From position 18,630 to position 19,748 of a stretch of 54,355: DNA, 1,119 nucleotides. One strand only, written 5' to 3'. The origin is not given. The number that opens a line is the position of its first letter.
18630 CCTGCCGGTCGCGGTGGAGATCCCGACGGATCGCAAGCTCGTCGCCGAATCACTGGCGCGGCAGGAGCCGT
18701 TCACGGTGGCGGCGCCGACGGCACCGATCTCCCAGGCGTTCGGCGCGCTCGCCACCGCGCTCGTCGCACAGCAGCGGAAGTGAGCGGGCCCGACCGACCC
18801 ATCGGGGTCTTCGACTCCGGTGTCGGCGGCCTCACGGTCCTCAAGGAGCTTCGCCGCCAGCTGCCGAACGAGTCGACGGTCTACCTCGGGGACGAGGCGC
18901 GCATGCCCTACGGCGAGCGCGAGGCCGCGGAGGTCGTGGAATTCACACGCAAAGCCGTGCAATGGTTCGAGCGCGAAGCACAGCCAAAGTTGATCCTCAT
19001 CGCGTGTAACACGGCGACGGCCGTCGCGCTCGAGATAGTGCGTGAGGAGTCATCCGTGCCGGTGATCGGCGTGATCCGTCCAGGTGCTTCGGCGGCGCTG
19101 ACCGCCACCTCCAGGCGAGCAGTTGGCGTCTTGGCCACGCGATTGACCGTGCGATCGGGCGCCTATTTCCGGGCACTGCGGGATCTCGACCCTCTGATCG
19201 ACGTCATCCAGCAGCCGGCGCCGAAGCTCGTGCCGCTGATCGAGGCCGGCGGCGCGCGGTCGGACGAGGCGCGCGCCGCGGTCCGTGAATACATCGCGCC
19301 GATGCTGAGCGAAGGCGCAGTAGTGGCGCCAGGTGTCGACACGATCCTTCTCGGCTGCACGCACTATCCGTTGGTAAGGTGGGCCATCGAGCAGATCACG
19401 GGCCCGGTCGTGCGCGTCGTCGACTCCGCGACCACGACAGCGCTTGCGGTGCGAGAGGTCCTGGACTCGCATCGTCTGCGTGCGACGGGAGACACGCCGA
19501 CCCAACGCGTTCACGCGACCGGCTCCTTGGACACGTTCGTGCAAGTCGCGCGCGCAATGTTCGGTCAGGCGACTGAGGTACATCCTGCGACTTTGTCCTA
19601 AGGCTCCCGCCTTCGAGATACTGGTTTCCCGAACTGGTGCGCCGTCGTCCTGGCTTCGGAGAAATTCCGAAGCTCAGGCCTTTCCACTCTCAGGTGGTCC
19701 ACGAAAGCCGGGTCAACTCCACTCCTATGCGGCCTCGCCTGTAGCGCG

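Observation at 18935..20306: Mosaic murI: low-GC replacement 3' part plus a decayed HNH endonuclease, with the native murI 3' end displaced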

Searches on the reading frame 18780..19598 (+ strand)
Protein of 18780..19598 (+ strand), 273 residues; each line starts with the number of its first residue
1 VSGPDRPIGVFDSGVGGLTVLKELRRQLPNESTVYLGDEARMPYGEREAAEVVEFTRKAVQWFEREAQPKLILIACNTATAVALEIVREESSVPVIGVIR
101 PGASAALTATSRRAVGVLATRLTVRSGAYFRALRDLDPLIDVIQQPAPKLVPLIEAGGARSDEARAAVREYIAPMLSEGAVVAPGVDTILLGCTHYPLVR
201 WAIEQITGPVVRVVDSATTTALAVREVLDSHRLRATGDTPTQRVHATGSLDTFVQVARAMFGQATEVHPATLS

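Call 5: search_protein_families(library=pfam, proteins=[window:18780-19598:+], max_evalue=0.1)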
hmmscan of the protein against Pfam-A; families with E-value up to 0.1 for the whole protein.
window:18780-19598:+ (273 aa): 2 families
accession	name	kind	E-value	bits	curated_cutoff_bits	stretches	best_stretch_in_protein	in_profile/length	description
PF01177.27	Asp_Glu_race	-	6.7e-23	82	31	1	19-221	11-208/211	Asp/Glu/Hydantoin racemase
PF25507.1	OB_POT1A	-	0.087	13.1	27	0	209-247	33-71/127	POT1A-like, OB fold domain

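Call 8: find_homologous_proteins(query=window:18780-19598:+)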
Query window:18780-19598:+ (273 aa): 8000 proteins with E <= 0.001 among 8000 candidates; the best 120 are listed.
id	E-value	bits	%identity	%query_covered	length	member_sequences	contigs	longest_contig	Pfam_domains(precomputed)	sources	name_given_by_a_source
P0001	7.1e-170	581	100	100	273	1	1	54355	PF01177.28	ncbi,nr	ncbi:MAG: glutamate racemase [Chloroflexi bacterium]|nr:glutamate racemase [Chloroflexota bacterium]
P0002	3.1e-138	477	81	99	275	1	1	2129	PF01177.28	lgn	-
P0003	7.8e-135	466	78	100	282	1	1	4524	PF01177.28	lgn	-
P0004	2.0e-134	465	81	99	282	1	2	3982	PF01177.28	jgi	jgi:glutamate racemase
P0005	2.2e-134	465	81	99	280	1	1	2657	PF01177.28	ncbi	-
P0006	1.8e-133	462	79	99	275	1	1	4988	PF01177.28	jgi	jgi:glutamate racemase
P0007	1.9e-133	462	79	100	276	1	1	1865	PF01177.28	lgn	-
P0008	2.5e-133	461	78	97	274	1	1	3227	PF01177.28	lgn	-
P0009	2.0e-132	458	78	100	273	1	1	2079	PF01177.28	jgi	jgi:glutamate racemase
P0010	6.3e-132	457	80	99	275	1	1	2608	PF01177.28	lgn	-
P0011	8.4e-132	456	78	99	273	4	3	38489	PF01177.28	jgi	jgi:glutamate racemase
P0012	3.1e-131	454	78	98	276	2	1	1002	PF01177.28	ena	-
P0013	3.2e-131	454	78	100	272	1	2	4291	PF01177.28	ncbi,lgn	-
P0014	4.6e-131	454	76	100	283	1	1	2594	PF01177.28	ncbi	-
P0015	2.9e-130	451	78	99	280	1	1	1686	PF01177.28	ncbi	-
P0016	1.0e-129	449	78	100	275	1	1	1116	PF01177.28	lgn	-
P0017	1.4e-129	449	79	98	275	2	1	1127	PF01177.28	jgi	jgi:glutamate racemase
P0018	2.1e-129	448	78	98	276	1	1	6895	PF01177.28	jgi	jgi:glutamate racemase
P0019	3.8e-129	448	81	94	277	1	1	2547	PF01177.28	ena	-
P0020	1.3e-128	446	77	98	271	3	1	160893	PF01177.28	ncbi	-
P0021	1.4e-128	446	79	98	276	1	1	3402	PF01177.28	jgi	jgi:glutamate racemase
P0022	1.6e-128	446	78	99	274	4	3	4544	PF01177.28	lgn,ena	-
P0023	1.8e-128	445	77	100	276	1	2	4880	PF01177.28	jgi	-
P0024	2.1e-128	445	79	98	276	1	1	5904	PF01177.28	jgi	jgi:glutamate racemase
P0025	2.9e-128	445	77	98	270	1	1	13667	PF01177.28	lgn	-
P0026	3.3e-128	445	78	99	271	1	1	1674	PF01177.28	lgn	-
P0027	3.4e-128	444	80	97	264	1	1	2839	PF01177.28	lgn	-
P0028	5.5e-128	444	77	99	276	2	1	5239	PF01177.28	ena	-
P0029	6.4e-128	444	77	98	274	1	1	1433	PF01177.28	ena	-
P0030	6.9e-128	443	77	100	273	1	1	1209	PF01177.28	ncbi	-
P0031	8.5e-128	443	76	100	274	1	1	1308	PF01177.28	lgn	-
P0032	1.6e-127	442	77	99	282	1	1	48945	PF01177.28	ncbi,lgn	-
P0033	2.9e-127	441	78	98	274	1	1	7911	PF01177.28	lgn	-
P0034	3.5e-127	441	79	98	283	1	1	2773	PF01177.28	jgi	jgi:glutamate racemase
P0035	4.0e-127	441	77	99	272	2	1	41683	PF01177.28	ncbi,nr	ncbi:MAG: glutamate racemase [Chloroflexota bacterium]|nr:glutamate racemase [Chloroflexota bacteriu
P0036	4.2e-127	441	78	98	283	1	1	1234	PF01177.28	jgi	jgi:glutamate racemase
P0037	9.6e-127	440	77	100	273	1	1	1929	PF01177.28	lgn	-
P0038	1.0e-126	440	76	100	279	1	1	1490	PF01177.28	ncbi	-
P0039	5.6e-126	437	77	99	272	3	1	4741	PF01177.28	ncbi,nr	ncbi:MAG: glutamate racemase [Chloroflexi bacterium]|nr:glutamate racemase [Chloroflexota bacterium]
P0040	8.5e-126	437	77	98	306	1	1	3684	PF01177.28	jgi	-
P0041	9.6e-126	436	78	98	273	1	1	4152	PF01177.28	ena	-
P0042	1.6e-125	436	76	97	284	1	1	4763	PF01177.28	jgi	jgi:glutamate racemase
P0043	1.6e-125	436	75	100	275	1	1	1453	PF01177.28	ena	-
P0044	3.0e-125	435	77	99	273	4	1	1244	PF01177.28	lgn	-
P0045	3.2e-125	435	75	100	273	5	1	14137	PF01177.28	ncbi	-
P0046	4.0e-125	434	78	97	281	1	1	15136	PF01177.28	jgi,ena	-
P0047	6.0e-125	434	75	100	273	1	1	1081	PF01177.28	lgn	-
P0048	6.5e-125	434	76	98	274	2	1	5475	PF01177.28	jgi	-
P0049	1.0e-124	433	76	98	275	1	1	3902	PF01177.28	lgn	-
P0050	1.8e-124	432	76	99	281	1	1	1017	PF01177.28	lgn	-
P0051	4.3e-124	431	76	98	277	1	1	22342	PF01177.28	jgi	jgi:glutamate racemase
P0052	4.7e-124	431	76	97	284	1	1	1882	PF01177.28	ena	-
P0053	4.8e-124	431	77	98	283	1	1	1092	PF01177.28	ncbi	ncbi:MAG: glutamate racemase, partial [Chloroflexota bacterium]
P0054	1.3e-123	429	78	98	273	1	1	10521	PF01177.28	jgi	jgi:glutamate racemase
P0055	1.8e-123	429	75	99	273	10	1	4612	PF01177.28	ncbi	-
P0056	4.9e-123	428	76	99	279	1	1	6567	PF01177.28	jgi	jgi:glutamate racemase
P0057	7.3e-123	427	74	99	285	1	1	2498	PF01177.28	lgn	-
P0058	1.6e-122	426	76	100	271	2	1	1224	PF01177.28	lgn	-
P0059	1.9e-122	426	75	99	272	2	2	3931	PF01177.28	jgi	-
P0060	3.5e-122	425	75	99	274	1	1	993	PF01177.28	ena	-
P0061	2.1e-121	422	76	98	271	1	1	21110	PF01177.28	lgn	-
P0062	9.7e-121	420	74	99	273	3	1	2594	PF01177.28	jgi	-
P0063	1.1e-120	420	74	97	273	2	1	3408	PF01177.28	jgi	jgi:glutamate racemase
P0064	1.9e-120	419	75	98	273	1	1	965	PF01177.28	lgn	-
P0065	2.6e-120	419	75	98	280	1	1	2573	PF01177.28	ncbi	-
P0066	1.6e-119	416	74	100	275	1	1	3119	PF01177.28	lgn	-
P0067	1.1e-117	410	73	98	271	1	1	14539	PF01177.28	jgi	jgi:glutamate racemase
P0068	6.3e-117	408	72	100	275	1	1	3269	PF01177.28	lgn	-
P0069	9.0e-117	407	72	100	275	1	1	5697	PF01177.28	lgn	-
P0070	1.3e-116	407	73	96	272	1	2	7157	PF01177.28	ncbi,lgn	ncbi:MAG: glutamate racemase [Candidatus Limnocylindria bacterium]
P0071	3.2e-116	405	72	99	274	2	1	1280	PF01177.28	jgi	jgi:glutamate racemase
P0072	1.1e-114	400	73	96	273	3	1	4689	PF01177.28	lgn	-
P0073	5.7e-114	398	70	100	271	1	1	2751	PF01177.28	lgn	-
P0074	7.4e-114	397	73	95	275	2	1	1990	PF01177.28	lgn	-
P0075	8.2e-114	397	72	95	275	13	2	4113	PF01177.28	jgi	-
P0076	1.2e-112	394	70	98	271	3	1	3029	PF01177.28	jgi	jgi:glutamate racemase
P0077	1.9e-112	393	73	95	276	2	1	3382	PF01177.28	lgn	-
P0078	2.5e-112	392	70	100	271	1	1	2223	PF01177.28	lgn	-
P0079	5.6e-112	391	70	100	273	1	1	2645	PF01177.28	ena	-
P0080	6.0e-112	391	70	97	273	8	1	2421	PF01177.28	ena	-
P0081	6.1e-112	391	69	100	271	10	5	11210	PF01177.28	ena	-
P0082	1.4e-111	390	71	98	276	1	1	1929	PF01177.28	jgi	jgi:glutamate racemase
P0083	1.8e-111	390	70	99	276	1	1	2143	PF01177.28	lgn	-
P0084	2.2e-111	389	72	95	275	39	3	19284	PF01177.28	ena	-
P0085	3.7e-111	389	74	94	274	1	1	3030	PF01177.28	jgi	jgi:glutamate racemase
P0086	3.8e-111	389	73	95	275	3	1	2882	PF01177.28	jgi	jgi:glutamate racemase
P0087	5.5e-111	388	72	94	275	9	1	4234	PF01177.28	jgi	-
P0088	6.3e-111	388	71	95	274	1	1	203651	PF01177.28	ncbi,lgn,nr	ncbi:MAG: glutamate racemase [Chloroflexi bacterium]|nr:glutamate racemase [Chloroflexota bacterium]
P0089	3.3e-110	386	72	95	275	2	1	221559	PF01177.28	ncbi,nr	ncbi:MAG TPA: glutamate racemase [Candidatus Limnocylindria bacterium]|nr:glutamate racemase [Candid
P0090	3.3e-110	386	71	96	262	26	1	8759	PF01177.28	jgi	-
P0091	3.7e-110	385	70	96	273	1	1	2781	PF01177.28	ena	-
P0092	3.8e-110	385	72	95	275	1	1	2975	PF01177.28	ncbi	-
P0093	5.6e-110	385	71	94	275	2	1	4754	PF01177.28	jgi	jgi:glutamate racemase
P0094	6.7e-110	385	71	95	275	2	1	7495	PF01177.28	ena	-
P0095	1.0e-109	384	68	100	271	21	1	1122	PF01177.28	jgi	jgi:glutamate racemase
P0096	1.4e-109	383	68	99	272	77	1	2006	PF01177.28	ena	-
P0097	1.5e-109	383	70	97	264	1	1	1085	PF01177.28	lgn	-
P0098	1.8e-109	383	70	96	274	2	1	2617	PF01177.28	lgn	-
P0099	2.5e-109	383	72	95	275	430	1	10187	PF01177.28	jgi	jgi:glutamate racemase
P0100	3.1e-109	382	70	95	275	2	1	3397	PF01177.28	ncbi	-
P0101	3.8e-109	382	71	95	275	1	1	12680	PF01177.28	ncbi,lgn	-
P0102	3.9e-109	382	73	94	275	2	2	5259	PF01177.28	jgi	jgi:glutamate racemase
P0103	4.3e-109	382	70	96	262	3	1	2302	PF01177.28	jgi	jgi:glutamate racemase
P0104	6.0e-109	381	70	95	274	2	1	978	PF01177.28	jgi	jgi:glutamate racemase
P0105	1.4e-108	380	71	95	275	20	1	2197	PF01177.28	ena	-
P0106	1.6e-108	380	71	96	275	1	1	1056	PF01177.28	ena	-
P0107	2.0e-108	380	69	98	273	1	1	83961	PF01177.28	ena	-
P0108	3.8e-108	379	71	95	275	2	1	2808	PF01177.28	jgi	jgi:glutamate racemase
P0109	3.9e-108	379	68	98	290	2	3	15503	PF01177.28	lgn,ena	-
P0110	4.0e-108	379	70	94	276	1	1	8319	PF01177.28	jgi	jgi:glutamate racemase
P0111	4.2e-108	379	70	93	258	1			PF01177.28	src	-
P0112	5.3e-108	378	69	99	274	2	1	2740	PF01177.28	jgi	jgi:glutamate racemase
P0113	5.6e-108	378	69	95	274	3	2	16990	PF01177.28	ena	-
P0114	8.7e-108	378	68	96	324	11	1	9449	PF01177.28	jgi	-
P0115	1.2e-107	377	69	96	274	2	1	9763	PF01177.28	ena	-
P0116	1.2e-107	377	69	96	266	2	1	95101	PF01177.28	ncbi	ncbi:MAG: glutamate racemase [Candidatus Limnocylindria bacterium]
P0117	1.2e-107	377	70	94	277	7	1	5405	PF01177.28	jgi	-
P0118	1.3e-107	377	70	95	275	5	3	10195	PF01177.28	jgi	jgi:glutamate racemase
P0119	1.3e-107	377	71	94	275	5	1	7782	PF01177.28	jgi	-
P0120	1.3e-107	377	70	95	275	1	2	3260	PF01177.28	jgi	jgi:glutamate racemase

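Call 9: find_encoding_contigs(protein=window:18780-19598:+, flank=10000)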
Protein window:18780-19598:+ (273 aa): no gene with exactly this product is on record in the collection.

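Call 12: find_encoding_contigs(protein=P0062, flank=6000, max_places=4)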
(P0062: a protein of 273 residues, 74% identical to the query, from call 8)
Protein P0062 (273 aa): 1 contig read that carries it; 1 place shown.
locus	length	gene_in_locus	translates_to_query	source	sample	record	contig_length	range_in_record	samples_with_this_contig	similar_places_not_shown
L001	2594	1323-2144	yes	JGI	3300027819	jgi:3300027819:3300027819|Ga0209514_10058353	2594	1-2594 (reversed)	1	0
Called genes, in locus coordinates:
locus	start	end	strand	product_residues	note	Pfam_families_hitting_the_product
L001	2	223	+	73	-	?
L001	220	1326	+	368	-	PF00072:Response_reg, PF10609:ParA (weak), PF13614:AAA_31 (faint), PF01656:CbiA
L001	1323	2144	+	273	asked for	PF01177:Asp_Glu_race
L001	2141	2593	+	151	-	?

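Call 13: find_encoding_contigs(protein=P0002, flank=6000, max_places=4)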
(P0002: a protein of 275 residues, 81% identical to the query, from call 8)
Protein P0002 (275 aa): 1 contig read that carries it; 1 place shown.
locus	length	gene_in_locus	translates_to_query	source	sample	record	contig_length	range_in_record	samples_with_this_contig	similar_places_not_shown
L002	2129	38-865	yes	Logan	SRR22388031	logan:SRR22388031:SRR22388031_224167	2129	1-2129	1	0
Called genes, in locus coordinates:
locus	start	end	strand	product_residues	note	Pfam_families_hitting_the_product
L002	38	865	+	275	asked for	PF01177:Asp_Glu_race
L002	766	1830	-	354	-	PF13392:HNH_3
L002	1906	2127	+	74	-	?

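Call 14: find_encoding_contigs(protein=P0004, flank=6000, max_places=4)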
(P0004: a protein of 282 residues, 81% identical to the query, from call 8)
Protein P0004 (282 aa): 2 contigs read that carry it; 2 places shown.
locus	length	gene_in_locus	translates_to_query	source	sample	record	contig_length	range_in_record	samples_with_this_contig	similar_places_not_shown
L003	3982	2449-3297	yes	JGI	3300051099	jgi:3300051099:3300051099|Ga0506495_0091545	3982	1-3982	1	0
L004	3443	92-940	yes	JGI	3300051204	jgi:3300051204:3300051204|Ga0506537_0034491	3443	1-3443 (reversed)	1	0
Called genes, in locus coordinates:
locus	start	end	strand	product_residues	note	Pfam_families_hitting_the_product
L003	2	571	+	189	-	PF13378:MR_MLE_C, PF07476:MAAL_C (weak)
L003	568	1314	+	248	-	PF07314:Lit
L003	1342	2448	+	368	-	PF00072:Response_reg, PF13614:AAA_31 (faint), PF10609:ParA (weak), PF01656:CbiA, PF09140:MipZ (weak)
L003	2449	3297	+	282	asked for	PF01177:Asp_Glu_race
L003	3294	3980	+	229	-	?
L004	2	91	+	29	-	?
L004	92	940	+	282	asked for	PF01177:Asp_Glu_race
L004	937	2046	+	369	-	PF06071:YchF-GTPase_C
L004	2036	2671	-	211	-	PF04299:FMN_bind_2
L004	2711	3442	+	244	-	?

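Call 15: find_encoding_contigs(protein=P0012, flank=6000, max_places=4)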
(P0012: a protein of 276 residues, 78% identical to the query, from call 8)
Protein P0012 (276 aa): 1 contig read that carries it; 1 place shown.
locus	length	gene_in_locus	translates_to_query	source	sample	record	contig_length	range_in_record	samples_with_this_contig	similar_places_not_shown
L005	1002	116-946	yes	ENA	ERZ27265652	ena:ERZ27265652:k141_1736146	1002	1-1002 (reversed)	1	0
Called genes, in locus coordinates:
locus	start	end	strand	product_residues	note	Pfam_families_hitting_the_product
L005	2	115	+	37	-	?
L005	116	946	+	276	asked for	PF01177:Asp_Glu_race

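Call 20: find_homologous_proteins(query=L002:769-1830:-)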
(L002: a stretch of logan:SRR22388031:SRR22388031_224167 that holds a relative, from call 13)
Query L002:769-1830:- (354 aa): 812 proteins with E <= 0.001 among 6678 candidates; the best 120 are listed.
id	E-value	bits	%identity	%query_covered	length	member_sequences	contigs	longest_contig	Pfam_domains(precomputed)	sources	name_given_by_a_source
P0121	9.4e-188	642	92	85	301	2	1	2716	PF13392.13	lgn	-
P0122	3.2e-107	377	54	68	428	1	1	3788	PF13392.13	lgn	-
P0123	4.3e-101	357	52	56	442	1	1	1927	PF13392.13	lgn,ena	-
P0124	4.1e-99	350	45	81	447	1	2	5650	PF13392.13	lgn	-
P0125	4.7e-99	350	45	88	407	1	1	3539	PF13392.13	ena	-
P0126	2.3e-94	335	64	36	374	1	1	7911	PF13392.13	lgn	-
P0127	3.9e-92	327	49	56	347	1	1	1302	PF13392.13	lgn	-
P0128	7.8e-91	323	57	38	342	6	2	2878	PF13392.13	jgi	jgi:hypothetical protein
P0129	2.8e-89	318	48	54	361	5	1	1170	PF13392.13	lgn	-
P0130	1.5e-86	309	49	51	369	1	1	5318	PF05766.19,PF13392.13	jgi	-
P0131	1.1e-80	290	63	32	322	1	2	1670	PF13392.13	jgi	jgi:hypothetical protein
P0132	7.1e-72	261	45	53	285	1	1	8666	PF13392.13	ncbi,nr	ncbi:MAG TPA: HNH endonuclease [Candidatus Limnocylindria bacterium]|nr:HNH endonuclease [Candidatus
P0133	3.8e-69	252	75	25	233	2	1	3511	PF13392.13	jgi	-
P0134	1.5e-67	247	48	81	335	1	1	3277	PF13392.13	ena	-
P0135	2.4e-63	233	54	41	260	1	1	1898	PF13392.13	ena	-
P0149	9.0e-55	204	45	79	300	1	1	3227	PF09889.17,PF13392.13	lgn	-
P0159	2.1e-51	193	47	67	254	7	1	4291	PF13392.13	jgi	jgi:HNH endonuclease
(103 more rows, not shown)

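Call 21: search_protein_families(library=pfam, proteins=[L002:769-1830:-], max_evalue=1)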
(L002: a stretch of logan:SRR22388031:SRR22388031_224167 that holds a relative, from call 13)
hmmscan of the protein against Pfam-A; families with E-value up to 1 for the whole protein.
L002:769-1830:- (354 aa): 4 families
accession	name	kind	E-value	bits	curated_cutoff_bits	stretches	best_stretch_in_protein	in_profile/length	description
PF13392.12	HNH_3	-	2.8e-09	36.9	24.8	1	223-261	4-41/46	HNH endonuclease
PF05766.18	NinG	-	0.037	14.3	25.4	1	9-39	5-35/193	Bacteriophage Lambda NinG protein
PF21319.3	zf-FCS_1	-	0.13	12.8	26.6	1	166-178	16-29/31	Zinc finger, FCS-type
PF23903.1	Phage_zn_bind_2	-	0.61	10.5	27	0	261-280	20-40/44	Phage zinc binding domain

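Call 22: find_encoding_contigs(protein=P0126, flank=8000, max_places=3)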
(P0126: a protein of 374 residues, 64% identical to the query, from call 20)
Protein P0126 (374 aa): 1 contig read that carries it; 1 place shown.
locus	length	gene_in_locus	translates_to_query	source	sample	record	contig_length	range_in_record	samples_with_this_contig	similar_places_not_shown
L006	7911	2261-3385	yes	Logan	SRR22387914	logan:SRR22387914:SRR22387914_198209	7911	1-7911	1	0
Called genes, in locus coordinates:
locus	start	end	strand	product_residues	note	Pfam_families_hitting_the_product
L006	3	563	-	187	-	?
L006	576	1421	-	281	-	PF00294:PfkB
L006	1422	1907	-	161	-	PF11716:MDMPI_N (weak), PF12867:DinB_2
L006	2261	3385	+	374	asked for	PF13392:HNH_3 (weak)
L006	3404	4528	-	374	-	PF06071:YchF-GTPase_C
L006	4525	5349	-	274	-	PF01177:Asp_Glu_race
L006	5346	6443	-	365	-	PF00072:Response_reg, PF01656:CbiA, PF10609:ParA (weak), PF13614:AAA_31 (faint)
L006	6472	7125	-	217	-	PF07314:Lit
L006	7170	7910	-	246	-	?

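Call 23: find_encoding_contigs(protein=P0149, flank=8000, max_places=3)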
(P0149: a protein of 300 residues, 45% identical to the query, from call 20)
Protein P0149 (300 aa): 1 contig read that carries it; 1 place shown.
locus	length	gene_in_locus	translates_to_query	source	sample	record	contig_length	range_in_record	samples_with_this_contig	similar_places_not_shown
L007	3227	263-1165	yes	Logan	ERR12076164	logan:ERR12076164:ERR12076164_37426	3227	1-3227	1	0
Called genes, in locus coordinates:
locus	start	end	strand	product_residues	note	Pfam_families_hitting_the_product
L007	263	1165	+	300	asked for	PF09889:DUF2116 (faint), PF13392:HNH_3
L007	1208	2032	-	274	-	PF01177:Asp_Glu_race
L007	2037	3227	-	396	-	?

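Call 24: find_encoding_contigs(protein=P0121, flank=8000, max_places=3)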
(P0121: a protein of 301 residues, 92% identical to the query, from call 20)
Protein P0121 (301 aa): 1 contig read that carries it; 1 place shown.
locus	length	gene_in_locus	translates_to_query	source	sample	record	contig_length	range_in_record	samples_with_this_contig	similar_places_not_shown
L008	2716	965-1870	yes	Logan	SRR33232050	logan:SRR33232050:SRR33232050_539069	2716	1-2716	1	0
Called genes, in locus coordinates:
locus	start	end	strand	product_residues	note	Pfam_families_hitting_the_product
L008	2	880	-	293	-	?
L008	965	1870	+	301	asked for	PF13392:HNH_3 (weak)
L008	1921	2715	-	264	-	?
